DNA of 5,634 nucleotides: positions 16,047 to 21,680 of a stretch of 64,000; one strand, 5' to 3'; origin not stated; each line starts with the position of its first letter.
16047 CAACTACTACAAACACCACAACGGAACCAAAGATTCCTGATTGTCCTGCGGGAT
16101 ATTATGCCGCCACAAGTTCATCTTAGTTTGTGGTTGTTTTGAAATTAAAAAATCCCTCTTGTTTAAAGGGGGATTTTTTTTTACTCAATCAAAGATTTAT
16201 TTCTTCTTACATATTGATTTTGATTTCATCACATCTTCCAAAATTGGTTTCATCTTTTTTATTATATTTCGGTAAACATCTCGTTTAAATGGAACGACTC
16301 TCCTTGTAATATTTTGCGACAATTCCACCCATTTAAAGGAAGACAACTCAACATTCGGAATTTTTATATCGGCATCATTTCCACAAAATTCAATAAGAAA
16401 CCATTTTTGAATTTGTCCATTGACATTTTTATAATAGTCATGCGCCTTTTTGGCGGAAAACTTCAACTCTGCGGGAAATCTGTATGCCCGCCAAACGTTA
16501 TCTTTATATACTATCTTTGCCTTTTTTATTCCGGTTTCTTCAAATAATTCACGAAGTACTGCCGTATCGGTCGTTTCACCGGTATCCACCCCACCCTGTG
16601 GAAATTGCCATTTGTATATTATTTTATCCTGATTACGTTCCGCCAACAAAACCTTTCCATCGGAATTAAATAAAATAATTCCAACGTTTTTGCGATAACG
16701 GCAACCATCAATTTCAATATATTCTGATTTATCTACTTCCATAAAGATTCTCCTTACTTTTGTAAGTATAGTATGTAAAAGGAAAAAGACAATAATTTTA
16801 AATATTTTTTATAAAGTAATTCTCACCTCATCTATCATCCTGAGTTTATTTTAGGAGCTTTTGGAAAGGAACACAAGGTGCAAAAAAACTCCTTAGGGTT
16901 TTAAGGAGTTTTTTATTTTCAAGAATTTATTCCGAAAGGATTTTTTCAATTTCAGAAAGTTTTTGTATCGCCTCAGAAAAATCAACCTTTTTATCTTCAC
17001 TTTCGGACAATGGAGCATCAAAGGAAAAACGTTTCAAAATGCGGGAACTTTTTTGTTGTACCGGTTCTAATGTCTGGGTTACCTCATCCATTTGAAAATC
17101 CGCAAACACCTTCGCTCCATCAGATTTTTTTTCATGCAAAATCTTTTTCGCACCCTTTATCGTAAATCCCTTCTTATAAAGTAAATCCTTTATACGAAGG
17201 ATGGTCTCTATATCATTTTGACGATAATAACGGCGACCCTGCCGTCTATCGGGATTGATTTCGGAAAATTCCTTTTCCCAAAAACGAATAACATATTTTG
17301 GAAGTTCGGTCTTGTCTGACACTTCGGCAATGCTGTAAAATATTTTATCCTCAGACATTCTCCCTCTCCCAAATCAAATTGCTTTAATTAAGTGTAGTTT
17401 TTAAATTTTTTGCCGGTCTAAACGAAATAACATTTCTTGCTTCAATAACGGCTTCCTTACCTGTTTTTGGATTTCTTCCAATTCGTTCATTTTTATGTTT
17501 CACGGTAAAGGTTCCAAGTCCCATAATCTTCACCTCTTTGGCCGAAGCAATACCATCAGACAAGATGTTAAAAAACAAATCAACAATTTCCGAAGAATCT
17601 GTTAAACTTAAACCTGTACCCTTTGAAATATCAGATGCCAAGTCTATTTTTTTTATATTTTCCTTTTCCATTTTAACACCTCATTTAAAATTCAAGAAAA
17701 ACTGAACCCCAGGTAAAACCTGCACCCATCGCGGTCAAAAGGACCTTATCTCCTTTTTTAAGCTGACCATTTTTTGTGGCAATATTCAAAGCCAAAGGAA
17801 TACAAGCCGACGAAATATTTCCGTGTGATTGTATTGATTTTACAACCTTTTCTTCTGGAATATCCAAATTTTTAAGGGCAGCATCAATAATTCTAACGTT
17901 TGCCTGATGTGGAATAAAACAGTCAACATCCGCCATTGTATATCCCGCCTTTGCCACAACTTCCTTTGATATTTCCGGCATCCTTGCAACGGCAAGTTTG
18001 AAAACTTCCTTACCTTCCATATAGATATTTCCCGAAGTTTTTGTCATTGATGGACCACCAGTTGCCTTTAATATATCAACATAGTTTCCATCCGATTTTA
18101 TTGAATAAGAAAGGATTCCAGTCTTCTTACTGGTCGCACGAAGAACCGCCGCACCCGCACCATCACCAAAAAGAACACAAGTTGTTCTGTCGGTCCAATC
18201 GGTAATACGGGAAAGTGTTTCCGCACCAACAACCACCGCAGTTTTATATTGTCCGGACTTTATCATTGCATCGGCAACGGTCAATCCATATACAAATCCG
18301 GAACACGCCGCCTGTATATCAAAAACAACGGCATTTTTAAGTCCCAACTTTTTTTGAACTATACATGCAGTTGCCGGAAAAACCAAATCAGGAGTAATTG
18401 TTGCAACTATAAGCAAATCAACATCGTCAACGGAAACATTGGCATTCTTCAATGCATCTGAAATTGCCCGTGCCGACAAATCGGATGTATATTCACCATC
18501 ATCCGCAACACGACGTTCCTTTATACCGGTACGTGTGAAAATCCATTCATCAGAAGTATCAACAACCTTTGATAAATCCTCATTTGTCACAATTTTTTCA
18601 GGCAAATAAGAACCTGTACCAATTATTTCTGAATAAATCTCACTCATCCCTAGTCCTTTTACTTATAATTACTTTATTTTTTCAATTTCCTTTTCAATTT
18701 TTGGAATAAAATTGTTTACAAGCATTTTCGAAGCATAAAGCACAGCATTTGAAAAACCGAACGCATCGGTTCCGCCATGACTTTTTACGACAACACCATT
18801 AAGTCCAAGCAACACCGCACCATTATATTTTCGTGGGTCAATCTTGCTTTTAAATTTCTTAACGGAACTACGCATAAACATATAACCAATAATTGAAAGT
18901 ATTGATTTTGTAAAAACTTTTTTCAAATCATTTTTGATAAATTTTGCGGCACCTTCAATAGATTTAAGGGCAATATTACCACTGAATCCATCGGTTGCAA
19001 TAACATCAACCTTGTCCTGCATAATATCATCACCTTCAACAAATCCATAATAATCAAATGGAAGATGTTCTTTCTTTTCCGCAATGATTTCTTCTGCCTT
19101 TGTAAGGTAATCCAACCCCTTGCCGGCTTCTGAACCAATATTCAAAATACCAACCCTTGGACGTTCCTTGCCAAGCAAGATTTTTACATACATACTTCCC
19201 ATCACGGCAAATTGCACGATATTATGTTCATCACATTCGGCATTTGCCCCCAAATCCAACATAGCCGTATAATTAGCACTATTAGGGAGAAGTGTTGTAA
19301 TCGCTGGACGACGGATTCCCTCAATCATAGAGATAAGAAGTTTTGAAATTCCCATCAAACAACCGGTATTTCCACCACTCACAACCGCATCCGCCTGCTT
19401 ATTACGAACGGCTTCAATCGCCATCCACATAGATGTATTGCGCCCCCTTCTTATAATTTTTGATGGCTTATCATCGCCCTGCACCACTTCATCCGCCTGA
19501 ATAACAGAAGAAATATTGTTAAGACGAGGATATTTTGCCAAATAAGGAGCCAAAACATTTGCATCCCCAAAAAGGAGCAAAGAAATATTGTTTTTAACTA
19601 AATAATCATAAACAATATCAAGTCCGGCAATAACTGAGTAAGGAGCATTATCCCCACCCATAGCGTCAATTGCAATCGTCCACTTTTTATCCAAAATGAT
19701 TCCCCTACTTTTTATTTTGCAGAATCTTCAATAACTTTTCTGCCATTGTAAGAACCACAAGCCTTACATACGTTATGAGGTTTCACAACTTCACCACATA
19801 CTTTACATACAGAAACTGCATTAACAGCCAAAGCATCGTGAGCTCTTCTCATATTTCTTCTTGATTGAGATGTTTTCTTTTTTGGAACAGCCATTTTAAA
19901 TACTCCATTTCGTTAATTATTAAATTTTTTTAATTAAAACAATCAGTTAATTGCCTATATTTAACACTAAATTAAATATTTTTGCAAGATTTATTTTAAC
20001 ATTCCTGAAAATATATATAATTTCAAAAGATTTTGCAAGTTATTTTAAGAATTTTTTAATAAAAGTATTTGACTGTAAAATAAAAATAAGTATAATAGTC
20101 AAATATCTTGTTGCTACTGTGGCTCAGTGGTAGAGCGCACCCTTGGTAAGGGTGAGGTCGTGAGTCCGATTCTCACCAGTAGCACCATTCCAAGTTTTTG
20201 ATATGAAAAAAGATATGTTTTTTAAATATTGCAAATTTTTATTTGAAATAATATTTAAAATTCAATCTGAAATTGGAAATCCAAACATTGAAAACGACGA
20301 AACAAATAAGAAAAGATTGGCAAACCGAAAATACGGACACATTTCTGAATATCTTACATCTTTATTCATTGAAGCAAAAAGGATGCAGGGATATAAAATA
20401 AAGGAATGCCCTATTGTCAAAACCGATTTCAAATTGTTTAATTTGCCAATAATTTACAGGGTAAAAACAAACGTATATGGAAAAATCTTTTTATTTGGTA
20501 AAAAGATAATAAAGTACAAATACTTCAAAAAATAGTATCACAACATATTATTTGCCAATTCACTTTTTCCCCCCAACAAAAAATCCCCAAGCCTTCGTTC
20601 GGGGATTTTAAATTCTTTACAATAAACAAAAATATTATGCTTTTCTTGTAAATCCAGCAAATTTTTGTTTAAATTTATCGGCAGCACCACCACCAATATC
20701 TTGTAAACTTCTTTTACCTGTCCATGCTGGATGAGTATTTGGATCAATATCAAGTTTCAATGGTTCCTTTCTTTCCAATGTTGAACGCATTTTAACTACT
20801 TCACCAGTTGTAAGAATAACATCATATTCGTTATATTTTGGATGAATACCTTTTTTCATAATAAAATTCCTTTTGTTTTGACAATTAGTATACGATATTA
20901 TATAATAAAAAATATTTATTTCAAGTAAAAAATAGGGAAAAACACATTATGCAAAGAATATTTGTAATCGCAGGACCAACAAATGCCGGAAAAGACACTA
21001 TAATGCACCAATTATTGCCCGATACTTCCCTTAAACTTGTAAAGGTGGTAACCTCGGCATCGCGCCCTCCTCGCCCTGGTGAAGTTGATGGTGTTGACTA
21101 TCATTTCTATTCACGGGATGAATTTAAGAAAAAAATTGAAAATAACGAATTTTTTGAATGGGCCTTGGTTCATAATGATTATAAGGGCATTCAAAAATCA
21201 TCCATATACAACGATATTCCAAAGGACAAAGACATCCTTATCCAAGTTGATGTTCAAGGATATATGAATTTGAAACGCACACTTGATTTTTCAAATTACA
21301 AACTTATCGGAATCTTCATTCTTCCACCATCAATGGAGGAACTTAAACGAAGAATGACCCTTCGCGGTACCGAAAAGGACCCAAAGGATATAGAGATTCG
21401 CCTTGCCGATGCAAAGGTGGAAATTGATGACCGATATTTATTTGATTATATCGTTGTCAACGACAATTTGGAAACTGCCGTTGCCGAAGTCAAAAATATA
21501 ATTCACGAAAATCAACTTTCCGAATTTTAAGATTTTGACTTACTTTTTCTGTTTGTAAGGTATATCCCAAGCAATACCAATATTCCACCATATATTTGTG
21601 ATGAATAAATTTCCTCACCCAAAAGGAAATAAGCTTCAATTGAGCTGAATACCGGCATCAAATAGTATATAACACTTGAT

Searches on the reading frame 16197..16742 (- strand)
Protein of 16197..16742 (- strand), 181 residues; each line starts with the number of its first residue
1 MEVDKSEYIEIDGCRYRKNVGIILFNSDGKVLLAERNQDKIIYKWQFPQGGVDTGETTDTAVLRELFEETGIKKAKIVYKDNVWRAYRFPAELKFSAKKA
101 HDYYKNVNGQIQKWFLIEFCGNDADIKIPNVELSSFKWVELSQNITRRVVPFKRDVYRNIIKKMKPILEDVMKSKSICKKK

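Call 92: search_protein_families(library=pfam, proteins=[window:16197-16742:-], max_evalue=0.001)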
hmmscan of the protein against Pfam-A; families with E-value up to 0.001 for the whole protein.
window:16197-16742:- (181 aa): 2 families
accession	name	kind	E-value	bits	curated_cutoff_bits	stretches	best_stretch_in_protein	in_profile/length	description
PF00293.34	NUDIX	-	6.4e-21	75.2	21.1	1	16-159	2-133/134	NUDIX domain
PF14815.12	NUDIX_4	-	0.0002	21.6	35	1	23-75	4-54/113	NUDIX domain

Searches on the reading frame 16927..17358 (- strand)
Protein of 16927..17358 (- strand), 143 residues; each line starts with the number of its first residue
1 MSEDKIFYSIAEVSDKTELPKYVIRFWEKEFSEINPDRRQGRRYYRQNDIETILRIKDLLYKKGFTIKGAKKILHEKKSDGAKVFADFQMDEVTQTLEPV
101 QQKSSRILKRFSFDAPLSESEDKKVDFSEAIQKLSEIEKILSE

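Call 92: search_protein_families(library=pfam, proteins=[window:16927-17358:-], max_evalue=0.001)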
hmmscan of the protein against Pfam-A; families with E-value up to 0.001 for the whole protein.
window:16927-17358:- (143 aa): 2 families
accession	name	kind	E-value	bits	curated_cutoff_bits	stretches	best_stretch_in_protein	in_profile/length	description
PF13411.12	MerR_1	-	2.4e-20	72.8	21.6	1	8-76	1-68/69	MerR HTH family regulatory protein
PF00376.29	MerR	-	4.5e-06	26.8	28.2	1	9-45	1-38/38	MerR family regulatory protein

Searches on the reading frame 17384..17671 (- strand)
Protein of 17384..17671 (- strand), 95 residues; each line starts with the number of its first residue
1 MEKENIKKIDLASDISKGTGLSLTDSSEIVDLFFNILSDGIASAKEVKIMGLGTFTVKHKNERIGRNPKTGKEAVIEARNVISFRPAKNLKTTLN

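Call 92: search_protein_families(library=pfam, proteins=[window:17384-17671:-], max_evalue=0.001)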
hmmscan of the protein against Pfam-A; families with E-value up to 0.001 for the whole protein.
window:17384-17671:- (95 aa): 2 families
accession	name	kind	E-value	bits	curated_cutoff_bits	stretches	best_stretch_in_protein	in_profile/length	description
PF00216.26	Bac_DNA_binding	-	2.1e-26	92.4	22.4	1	7-95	2-90/90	Bacterial DNA-binding protein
PF18291.6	HU-HIG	-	1.4e-05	25.6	26.2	1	3-94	29-118/125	HU domain fused to wHTH, Ig, or Glycine-rich motif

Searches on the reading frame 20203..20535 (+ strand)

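Call 92: search_protein_families(library=pfam, proteins=[window:20203-20535:+], max_evalue=0.001)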
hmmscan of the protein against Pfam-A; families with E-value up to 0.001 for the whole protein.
window:20203-20535:+ (110 aa): 1 family
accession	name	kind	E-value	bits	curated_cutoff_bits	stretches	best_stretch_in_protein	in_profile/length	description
PF14393.11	DUF4422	-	9.3e-09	35.9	25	1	1-59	168-219/220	Domain of unknown function (DUF4422)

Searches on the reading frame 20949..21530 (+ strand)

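Call 92: search_protein_families(library=pfam, proteins=[window:20949-21530:+], max_evalue=0.001)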
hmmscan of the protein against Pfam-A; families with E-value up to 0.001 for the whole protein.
window:20949-21530:+ (193 aa): 1 family
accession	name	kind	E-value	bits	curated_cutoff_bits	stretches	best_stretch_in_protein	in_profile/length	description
PF00625.27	Guanylate_kin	-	8.9e-38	130.2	25.2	1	2-187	2-181/182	Guanylate kinase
